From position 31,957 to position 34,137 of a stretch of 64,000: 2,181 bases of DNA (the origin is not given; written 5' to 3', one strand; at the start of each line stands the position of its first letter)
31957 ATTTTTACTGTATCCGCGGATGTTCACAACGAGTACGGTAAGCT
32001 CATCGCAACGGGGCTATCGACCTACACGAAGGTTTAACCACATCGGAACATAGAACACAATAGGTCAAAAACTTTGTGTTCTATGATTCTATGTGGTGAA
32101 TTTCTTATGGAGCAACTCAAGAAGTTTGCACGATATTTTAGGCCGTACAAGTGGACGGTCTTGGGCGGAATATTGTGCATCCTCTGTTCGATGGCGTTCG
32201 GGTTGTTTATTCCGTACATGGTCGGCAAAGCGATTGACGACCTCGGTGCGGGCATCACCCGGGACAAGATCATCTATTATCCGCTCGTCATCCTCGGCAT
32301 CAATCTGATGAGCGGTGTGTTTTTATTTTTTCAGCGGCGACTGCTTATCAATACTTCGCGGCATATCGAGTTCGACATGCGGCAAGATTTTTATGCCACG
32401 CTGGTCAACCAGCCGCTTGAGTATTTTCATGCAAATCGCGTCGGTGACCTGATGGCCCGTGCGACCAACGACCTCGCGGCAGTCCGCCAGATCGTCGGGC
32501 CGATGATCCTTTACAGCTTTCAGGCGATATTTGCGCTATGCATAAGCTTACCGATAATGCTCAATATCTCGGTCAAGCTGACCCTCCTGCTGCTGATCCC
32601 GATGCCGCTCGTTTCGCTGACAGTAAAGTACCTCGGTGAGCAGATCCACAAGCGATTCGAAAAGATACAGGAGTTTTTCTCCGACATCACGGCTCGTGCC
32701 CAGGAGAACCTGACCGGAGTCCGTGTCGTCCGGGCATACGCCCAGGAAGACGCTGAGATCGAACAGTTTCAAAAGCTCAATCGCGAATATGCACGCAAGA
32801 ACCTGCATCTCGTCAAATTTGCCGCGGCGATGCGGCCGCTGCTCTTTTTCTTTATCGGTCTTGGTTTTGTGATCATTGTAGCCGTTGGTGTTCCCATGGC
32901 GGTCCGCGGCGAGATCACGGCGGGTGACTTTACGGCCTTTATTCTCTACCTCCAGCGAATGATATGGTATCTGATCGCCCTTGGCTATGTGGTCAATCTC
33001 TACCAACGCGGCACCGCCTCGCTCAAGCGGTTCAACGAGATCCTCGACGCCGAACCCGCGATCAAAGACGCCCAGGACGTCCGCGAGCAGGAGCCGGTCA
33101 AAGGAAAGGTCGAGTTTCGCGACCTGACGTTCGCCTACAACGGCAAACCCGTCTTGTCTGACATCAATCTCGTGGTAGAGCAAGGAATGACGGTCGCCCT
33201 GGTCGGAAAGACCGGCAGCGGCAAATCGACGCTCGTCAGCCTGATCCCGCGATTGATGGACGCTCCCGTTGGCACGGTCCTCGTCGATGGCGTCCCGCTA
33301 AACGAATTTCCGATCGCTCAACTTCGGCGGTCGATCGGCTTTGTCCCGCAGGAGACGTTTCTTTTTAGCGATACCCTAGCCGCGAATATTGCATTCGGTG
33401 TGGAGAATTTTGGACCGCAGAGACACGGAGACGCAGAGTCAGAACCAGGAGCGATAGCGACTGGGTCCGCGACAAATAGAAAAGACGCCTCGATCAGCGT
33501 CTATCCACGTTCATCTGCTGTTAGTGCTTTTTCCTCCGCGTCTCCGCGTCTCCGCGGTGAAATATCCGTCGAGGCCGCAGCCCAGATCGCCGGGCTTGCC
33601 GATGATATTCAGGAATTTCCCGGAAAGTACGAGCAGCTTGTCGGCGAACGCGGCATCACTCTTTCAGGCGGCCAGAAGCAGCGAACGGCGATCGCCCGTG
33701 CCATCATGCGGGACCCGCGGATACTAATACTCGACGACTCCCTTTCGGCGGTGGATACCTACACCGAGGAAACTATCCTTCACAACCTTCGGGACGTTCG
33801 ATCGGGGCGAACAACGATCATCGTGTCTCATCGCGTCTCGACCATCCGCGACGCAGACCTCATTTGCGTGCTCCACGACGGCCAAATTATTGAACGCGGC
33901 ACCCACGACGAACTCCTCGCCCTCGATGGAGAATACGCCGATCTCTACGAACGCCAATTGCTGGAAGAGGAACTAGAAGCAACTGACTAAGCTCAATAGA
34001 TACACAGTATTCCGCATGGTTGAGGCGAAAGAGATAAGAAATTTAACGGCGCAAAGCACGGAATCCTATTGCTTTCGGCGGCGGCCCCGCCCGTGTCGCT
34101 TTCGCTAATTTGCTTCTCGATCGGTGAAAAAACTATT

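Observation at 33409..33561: In-frame palindromic element of about 150 nt inside the nucleotide-binding domain of an MsbA-like ABC exporter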

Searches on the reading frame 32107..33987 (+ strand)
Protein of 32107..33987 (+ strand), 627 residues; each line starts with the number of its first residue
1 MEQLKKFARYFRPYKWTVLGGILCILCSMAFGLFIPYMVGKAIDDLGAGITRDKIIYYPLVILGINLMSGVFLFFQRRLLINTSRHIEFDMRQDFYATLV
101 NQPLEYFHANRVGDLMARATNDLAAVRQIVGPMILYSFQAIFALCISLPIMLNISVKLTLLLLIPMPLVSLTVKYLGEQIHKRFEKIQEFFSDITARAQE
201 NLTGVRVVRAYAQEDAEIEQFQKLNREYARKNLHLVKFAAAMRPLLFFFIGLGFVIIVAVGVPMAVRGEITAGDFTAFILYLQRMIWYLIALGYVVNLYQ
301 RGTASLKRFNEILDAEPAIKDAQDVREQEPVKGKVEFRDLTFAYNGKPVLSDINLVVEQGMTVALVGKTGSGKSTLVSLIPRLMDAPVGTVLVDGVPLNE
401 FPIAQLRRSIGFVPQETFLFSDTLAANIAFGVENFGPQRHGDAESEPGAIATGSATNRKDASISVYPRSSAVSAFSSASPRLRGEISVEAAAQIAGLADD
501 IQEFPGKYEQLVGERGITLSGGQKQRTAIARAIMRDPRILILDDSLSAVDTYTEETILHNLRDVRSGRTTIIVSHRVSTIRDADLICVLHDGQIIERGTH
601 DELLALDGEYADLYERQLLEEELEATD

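Call 5: search_protein_families(library=pfam, proteins=[window:32107-33987:+])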
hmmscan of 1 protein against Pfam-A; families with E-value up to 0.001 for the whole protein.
window:32107-33987:+ (627 aa): 3 families
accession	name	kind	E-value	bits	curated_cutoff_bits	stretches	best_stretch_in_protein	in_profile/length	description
PF00664.28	ABC_membrane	-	1.3e-51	176.3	28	1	21-287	4-272/274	ABC transporter transmembrane region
PF00005.33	ABC_tran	-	3.2e-27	96.2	25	1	350-545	1-135/137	ABC transporter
PF02463.25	SMC_N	-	0.00016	21.6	40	0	507-586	135-208/220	RecF/RecN/SMC N terminal domain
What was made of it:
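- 32107..33990 (+): Host gene: ABCB/MsbA/SmdA-like half-transporter (transmembrane domain plus nucleotide-binding domain). The ORF is open from 32074; the probable start is the ATG at 32107. Pfam ABC_membrane and ABC_tran (call 5).
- Checked: The ABC_tran match is stretched over residues 350-545 for a 137-position profile (call 5).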

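Call 9: find_homologous_proteins(query=window:32107-33987:+, max_evalue=1e-50)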
Query window:32107-33987:+ (627 aa): 8000 proteins with E <= 1e-50 among 8000 candidates; the best 120 are listed.
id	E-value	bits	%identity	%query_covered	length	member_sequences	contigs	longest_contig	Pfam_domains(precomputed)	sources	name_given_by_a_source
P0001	0.0e+0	1383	100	100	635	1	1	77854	PF00005.34,PF00664.29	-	-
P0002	0.0e+0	1267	92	100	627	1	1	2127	PF00005.34,PF00664.29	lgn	-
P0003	0.0e+0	1174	86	100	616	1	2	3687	PF00005.34,PF00664.29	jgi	jgi:ATP-binding cassette subfamily B multidrug efflux pump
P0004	0.0e+0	1155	84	100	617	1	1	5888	PF00005.34,PF00664.29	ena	-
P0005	0.0e+0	1155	85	100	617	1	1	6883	PF00005.34,PF00664.29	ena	-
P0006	0.0e+0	1155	85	100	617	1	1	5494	PF00005.34,PF00664.29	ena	-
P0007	0.0e+0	1151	85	100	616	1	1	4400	PF00005.34,PF00664.29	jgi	-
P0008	0.0e+0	1146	83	100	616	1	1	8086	PF00005.34,PF00664.29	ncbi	ncbi:MAG: ABC transporter ATP-binding protein [Pyrinomonadaceae bacterium]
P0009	0.0e+0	1133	83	100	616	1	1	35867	PF00005.34,PF00664.29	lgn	-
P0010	0.0e+0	1133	82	100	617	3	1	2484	PF00005.34,PF00664.29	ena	-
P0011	0.0e+0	1131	82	100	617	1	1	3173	PF00005.34,PF00664.29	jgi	-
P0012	0.0e+0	1126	82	100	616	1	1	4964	PF00005.34,PF02463.26,PF00664.29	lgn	-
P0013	0.0e+0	1118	82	100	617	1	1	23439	PF00005.34,PF00664.29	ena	-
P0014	0.0e+0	1116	79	100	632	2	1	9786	PF00005.34,PF00664.29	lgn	-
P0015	0.0e+0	1116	82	100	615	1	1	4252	PF00005.34,PF00664.29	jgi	jgi:ATP-binding cassette subfamily B protein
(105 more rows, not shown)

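Call 18: find_related_loci(query=window:32107-33987:+, collection=genome_contigs, flank=10000)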
Query window:32107-33987:+ (627 aa) in genome_contigs; peptide patterns used: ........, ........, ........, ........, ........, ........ (x = any residue, [..] = any of these).
598 stretches matched a pattern (row limit reached: there are more); 510 encode a relative of the query (tblastn E <= 1e-3); the best 80 are kept; 80 distinct loci.
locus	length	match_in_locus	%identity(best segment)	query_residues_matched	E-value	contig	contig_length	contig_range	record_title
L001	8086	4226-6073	83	1-627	0e+0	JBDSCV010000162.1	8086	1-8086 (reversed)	MAG: Pyrinomonadaceae bacterium isolate cluster1_bin.166 k127_1615963, whole genome shotgun sequence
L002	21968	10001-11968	77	1-627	0e+0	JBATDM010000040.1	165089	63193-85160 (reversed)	MAG: Pyrinomonadaceae bacterium isolate MFD10475_ilm_asm_bin22 k127_97385, whole genome shotgun sequence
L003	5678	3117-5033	79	1-627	0e+0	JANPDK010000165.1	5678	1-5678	MAG: Acidobacteriota bacterium isolate VAR_78_metabat_396_sub VAR_78_k141_2284788, whole genome shotgun sequence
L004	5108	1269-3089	81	1-627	0e+0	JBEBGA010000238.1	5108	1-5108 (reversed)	MAG: Pyrinomonadaceae bacterium isolate ASF_10 NODE_14784_length_5108_cov_2.936315, whole genome shotgun sequence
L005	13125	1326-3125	81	1-627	0e+0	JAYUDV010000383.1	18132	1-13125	MAG: Chloracidobacterium sp. isolate GFS_7267 GFS_7267_382, whole genome shotgun sequence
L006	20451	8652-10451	80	1-627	0e+0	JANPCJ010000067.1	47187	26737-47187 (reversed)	MAG: Chloracidobacterium sp. isolate VAR_78_metabat_523 VAR_78_k141_1851355, whole genome shotgun sequence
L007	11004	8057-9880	81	1-626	0e+0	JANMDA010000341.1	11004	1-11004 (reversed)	MAG: Chloracidobacterium sp. isolate OTE_75_metabat_215 OTE_75_k141_293444, whole genome shotgun sequence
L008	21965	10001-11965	77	1-627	0e+0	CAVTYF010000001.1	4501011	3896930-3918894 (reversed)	MAG: uncultured Acidobacteriota bacterium isolate MFD04651.bin.2.34 genome assembly, contig: contig_1, whole genome shot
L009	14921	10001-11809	81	1-627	0e+0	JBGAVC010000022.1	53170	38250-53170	MAG: Pyrinomonadaceae bacterium isolate MAG_AAO_H10.68 AAOH10-68_opera_contig_2563, whole genome shotgun sequence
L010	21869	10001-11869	80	1-612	0e+0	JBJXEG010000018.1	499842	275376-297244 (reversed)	MAG: Pyrinomonadaceae bacterium isolate P.bin.181 k127_1266648, whole genome shotgun sequence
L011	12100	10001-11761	80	1-626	0e+0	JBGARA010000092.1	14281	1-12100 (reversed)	MAG: Pyrinomonadaceae bacterium isolate MAG_AAO_H125.33 AAOH125-33_opera_contig_7421, whole genome shotgun sequence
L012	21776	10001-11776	80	1-627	0e+0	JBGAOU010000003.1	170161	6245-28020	MAG: Pyrinomonadaceae bacterium isolate MAG_MBR_H10.104 MBRH10-104_opera_contig_370, whole genome shotgun sequence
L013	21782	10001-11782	79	1-627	0e+0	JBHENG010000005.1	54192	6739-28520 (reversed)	MAG: Pyrinomonadaceae bacterium isolate S4_bin.37.strict S4_NODE_5, whole genome shotgun sequence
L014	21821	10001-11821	80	1-627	0e+0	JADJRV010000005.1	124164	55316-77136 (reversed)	MAG: Chloracidobacterium sp. isolate Hade_18-Q3-R52-61_BATAC.229 tig00010249-10-1239190, whole genome shotgun sequence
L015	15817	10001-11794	79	1-627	0e+0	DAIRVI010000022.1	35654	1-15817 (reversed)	MAG TPA_asm: Pyrinomonadaceae bacterium isolate CTOTU26086 NODE_335_length_35654_cov_11.078036, whole genome shotgun seq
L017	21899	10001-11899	78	1-627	0e+0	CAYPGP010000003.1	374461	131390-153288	MAG TPA_asm: uncultured Chloracidobacterium sp. isolate binchicken_co105_75 genome assembly, contig: NODE_15_length_3744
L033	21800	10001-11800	78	1-627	0e+0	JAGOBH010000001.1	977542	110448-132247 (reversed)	MAG: Pyrinomonadaceae bacterium isolate Go_SlAct_bin_101 Go_SlAct_1_length_977542_cov_13.063055, whole genome shotgun se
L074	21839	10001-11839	76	4-627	0e+0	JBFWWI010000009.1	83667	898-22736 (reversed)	MAG: Pyrinomonadaceae bacterium isolate CA_2019_TPBS_113 NODE_2277_length_83667_cov_45.484678_TPBS, whole genome shotgun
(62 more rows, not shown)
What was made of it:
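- Closest known: Rickettsia palindromic elements. Different: The phylum is different (Acidobacteriota; free-living soil bacteria by the sources of the MAGs) (calls 9, 18).
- The feature is seen in 80 independent assemblies and about 120 metagenome proteins (calls 9, 18).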

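Call 30: search_solved_structures(query=window:32107-33987:+, show_alignments=2, max_evalue=1e-60)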
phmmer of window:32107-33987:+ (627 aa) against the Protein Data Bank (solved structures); distinct sequences matched with E-value up to 1e-60: 135 (the best 60 are shown).
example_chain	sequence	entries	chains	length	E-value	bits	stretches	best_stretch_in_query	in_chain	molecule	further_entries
7niu_A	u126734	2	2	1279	1.2e-132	446.6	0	83-434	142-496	Isoform 2 of Phosphatidylcholine translocator ABCB4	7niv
6s7p_A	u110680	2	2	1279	3.6e-132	445.1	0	83-434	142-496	Phosphatidylcholine translocator ABCB4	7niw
9nfi_A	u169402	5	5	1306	1.7e-131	442.8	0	90-433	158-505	Permeability Glycoprotein (P-gp)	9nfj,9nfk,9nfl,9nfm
9ody_A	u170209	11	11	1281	6.5e-129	434.3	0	82-433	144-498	ATP-binding cassette, sub-family B (MDR/TAP), member 4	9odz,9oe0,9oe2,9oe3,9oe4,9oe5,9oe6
9oe1_A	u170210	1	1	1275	8.1e-129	434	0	82-433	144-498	ATP-binding cassette, sub-family B (MDR/TAP), member 4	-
6ujt_A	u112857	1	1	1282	3.1e-128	432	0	83-434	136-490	ATP-dependent translocase ABCB1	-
6fn1_A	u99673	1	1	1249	4.8e-128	431.4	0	74-434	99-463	Human-mouse chimeric ABCB1 (ABCBHM)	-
6qex_A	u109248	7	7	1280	4.9e-128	431.4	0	83-435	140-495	Multidrug resistance protein 1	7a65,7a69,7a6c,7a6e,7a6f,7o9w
8gmg_A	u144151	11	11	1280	5.4e-128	431.2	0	83-435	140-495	ATP-dependent translocase ABCB1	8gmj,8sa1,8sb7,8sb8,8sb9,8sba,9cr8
6fn4_A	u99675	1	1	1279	5.5e-128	431.2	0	74-434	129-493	Apo form of Human-mouse chimeric ABCB1 (ABCB1HM) in complex with Antigen binding fragment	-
8sa0_A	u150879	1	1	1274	5.5e-128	431.2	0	83-435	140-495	ATP-dependent translocase ABCB1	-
4q9h_A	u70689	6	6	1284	7e-128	430.9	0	83-434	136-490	Multidrug resistance protein 1A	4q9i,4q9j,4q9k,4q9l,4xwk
4ksb_A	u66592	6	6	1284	7e-128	430.9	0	83-434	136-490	Multidrug resistance protein 1A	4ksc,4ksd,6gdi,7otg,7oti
4m2s_A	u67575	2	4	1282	7.7e-128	430.7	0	83-434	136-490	Multidrug resistance protein 1A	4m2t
5kpi_A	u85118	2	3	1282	7.8e-128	430.7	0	83-434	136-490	Multidrug resistance protein 1A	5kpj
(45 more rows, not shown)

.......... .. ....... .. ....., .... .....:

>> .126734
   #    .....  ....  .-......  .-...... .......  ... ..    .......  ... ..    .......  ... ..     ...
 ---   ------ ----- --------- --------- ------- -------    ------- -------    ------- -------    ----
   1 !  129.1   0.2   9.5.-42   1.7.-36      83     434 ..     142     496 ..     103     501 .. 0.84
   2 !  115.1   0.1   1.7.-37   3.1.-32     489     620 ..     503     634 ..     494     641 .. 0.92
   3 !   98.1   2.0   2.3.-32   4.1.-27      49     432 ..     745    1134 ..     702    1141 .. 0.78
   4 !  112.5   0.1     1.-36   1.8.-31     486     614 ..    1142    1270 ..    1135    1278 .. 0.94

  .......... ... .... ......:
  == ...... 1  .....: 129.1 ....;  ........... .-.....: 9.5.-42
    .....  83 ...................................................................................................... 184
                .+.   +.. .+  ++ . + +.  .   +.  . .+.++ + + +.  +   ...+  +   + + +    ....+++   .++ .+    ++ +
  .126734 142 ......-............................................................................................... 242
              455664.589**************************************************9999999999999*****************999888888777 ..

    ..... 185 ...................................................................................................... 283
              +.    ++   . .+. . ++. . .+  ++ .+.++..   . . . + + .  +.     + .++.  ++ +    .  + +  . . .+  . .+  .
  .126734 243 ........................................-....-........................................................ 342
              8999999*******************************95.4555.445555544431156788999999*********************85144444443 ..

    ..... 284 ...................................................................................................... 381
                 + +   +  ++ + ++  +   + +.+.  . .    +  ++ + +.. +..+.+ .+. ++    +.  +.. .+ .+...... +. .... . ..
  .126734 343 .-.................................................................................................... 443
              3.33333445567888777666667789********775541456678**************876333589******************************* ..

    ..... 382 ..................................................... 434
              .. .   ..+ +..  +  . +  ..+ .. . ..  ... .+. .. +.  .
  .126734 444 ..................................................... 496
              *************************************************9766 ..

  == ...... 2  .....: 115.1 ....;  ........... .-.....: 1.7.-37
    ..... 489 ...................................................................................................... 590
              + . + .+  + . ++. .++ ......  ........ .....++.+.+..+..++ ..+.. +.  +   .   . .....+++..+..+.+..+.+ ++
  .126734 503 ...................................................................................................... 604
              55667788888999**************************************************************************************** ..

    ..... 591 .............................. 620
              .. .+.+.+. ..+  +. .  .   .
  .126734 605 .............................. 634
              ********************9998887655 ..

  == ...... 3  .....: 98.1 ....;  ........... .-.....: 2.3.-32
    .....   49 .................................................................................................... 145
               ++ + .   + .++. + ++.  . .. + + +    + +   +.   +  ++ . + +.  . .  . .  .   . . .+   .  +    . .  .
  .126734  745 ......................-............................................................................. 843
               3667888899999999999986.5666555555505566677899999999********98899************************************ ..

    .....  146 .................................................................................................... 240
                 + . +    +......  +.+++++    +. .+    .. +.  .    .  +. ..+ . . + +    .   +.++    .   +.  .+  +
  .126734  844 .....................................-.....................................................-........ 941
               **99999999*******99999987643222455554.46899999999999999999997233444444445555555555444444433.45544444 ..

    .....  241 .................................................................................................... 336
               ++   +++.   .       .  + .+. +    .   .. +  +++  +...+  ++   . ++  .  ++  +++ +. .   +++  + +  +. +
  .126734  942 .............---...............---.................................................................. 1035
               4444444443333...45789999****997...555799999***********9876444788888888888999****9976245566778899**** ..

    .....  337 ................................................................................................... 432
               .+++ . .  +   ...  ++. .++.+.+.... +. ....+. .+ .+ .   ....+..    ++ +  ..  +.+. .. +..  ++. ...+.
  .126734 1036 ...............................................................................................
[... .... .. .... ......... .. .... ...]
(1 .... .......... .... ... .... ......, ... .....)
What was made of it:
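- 32107..33990 (+): Solved-structure alignments (call 30).
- On Rickettsia palindromic elements (RPE): The insert falls in a 6-residue junction of solved ABCB structures (call 30).
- Checked: Against solved ABCB structures, query residues 434 to 489 align to chain residues 496 to 503 (call 30).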

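Call 43: search_protein_families(library=pfam, proteins=[L017:12367-15567:+, L074:15281-17551:+, L008:19818-21086:+, L033:13823-14308:-])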
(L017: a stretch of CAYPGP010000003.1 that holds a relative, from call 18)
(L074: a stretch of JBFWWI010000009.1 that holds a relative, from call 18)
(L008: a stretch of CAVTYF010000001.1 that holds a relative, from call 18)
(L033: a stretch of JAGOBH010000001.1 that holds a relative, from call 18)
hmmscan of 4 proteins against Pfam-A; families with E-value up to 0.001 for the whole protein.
L017:12367-15567:+ (1067 aa): 1 family
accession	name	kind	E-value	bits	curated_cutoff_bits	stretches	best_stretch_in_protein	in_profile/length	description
PF00092.34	VWA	-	8.2e-09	36.4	23.8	1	953-1041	67-152/174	von Willebrand factor type A domain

L074:15281-17551:+ (757 aa): 3 families
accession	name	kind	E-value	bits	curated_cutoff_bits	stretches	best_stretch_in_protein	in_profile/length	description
PF00586.29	AIRS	-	2e-55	186.4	24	2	74-193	1-112/112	AIR synthase related protein, N-terminal domain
PF02769.27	AIRS_C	-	5.5e-54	183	23.1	2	206-360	2-155/156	AIR synthase related protein, C-terminal domain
PF18072.6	FGAR-AT_linker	-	2.9e-15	56.9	26.6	1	15-53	9-50/50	Formylglycinamide ribonucleotide amidotransferase linker domain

L008:19818-21086:+ (423 aa): 1 family
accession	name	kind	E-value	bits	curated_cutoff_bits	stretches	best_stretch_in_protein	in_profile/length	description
PF01134.28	GIDA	-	5e-72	243.5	22.1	1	28-335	82-390/391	Glucose inhibited division protein A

L033:13823-14308:- (162 aa): 2 families
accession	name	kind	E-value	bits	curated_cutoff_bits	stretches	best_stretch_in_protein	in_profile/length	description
PF04480.18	DUF559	-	3.9e-31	107.6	20.6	1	23-125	6-106/109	Protein of unknown function (DUF559)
PF18741.7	MTES_1575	-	4.1e-06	27.2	38.2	1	48-119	12-88/96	REase_MTES_1575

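Call 44: predict_structure(alignment_id=A1)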
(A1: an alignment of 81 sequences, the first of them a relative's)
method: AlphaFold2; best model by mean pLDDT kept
length: 635 residues; sequences in the alignment: 81
mean_pLDDT: 64.6   pTM: 0.52
mean pLDDT of the five models: 64.6, 62.7, 62.3, 59.9, 57.5
residues with pLDDT >= 90: 53; 70-90: 263; 50-70: 140; < 50: 179
segments of 3 or more residues with pLDDT < 50: 1-4, 110-131, 191-233, 235-237, 307-327, 424-492, 520-526
pLDDT, mean of each block of 10 residues (from residue 1): 55 73 85 84 85 88 91 89 81 72 58 43 44 51 62 70 73 64 53 42 32 31 39 48 52 66 74 78 78 68 51 41 44 83 88 69 92 81 71 73 86 76 46 34 33 30 29 27 29 67 77 63 46 72 82 65 73 82 75 89 92 89 79 71
secondary structure, 60 per line:
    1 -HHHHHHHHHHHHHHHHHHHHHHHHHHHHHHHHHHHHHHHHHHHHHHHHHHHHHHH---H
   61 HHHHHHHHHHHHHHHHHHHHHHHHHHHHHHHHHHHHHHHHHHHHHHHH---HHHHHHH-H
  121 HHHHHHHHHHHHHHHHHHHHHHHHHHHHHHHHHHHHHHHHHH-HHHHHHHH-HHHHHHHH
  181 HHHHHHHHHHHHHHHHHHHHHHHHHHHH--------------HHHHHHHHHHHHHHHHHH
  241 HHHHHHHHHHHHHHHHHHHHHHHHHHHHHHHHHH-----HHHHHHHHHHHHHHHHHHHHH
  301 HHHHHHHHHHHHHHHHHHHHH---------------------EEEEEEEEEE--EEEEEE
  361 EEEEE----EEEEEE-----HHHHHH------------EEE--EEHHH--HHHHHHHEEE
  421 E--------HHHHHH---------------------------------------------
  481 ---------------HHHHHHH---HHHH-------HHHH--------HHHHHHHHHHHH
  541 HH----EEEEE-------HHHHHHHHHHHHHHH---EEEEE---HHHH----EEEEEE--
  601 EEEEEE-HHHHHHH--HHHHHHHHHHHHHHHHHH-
elements in order: H2-56 H60-108 H112-118 H120-162 H164-171 H173-208 H223-274 H280-321 E343-352 E355-365 E370-375 H381-386 E399-401 H411-417 E418-421 H430-435 H496-502 H506-509 H517-520 H529-542 E547-551 H559-573 E577-581 H585-588 E593-598 E601-606 H608-614 H617-634
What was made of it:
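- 33409..33561 (+): In-frame insert: 153 nt, 51 codons. About 48 residues more than canonical homologues have here. AlphaFold2 pLDDT is 27-34 with no secondary structure over this stretch (call 44).
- On Rickettsia palindromic elements (RPE): It is predicted as a disordered loop with pLDDT 27-34 (call 44).
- Disorder. pLDDT is 27-34 over the insert (call 44).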

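Call 52: search_protein_representatives(protein=window:32107-33987:+)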
Query: 627 residues. Proteins with E-value up to 0.001 (for the whole library): 514890; up to 1e-10: 214541; up to 1e-30: 54528. The best 150 are listed.
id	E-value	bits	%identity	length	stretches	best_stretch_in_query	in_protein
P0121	1.8e-225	766.4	83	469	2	1-348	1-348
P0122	4.4e-189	646.2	56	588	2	9-432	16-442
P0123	4.1e-182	623.2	37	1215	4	14-434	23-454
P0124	3.4e-173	593.7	50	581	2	2-439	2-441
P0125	5.5e-173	593.1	34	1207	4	22-432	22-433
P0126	2.2e-172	591.1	51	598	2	5-444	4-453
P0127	3.0e-165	567.5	36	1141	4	69-434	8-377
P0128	6.4e-164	563.1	50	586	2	5-434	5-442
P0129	6.4e-164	563.1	49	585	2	1-432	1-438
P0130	8.7e-164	562.7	49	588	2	1-434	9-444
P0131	1.8e-161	555.1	34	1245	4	9-431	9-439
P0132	2.5e-161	554.6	50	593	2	4-435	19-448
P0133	6.8e-161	553.1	48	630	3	4-334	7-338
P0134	2.6e-157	541.3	47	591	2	4-434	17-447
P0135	8.7e-153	526.4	48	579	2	9-433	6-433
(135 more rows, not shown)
